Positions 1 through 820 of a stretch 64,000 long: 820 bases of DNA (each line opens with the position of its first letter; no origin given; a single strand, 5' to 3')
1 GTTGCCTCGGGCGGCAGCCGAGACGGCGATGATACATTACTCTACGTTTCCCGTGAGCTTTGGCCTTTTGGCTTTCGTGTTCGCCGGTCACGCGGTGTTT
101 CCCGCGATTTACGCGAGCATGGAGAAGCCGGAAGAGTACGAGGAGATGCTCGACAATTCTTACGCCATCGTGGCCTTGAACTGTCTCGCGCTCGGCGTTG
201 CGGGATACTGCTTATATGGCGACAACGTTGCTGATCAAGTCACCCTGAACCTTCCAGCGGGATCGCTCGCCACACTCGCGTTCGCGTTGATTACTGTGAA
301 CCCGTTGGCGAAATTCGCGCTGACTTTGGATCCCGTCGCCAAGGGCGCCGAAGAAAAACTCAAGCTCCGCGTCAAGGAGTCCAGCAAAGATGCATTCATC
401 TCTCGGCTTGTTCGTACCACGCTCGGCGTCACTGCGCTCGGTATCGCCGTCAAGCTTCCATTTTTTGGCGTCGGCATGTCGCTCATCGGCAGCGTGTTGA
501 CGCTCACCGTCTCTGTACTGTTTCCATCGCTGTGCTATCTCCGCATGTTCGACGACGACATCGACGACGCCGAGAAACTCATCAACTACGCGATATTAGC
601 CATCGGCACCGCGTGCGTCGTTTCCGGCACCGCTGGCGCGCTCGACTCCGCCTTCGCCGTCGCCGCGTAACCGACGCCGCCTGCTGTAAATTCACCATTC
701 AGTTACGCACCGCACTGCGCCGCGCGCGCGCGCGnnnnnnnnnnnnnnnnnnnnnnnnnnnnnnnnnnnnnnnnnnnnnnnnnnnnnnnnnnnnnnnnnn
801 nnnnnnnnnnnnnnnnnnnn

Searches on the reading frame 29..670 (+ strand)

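Call 10: search_protein_families(library=pfam, proteins=[window:29-670:+], max_evalue=0.01)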
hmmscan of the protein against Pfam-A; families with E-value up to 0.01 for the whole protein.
window:29-670:+ (213 aa): 1 family
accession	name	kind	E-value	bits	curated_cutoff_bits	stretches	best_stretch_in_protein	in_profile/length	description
PF01490.24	Aa_trans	-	1.2e-33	116.9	25.6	1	3-204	191-408/410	Transmembrane amino acid transporter protein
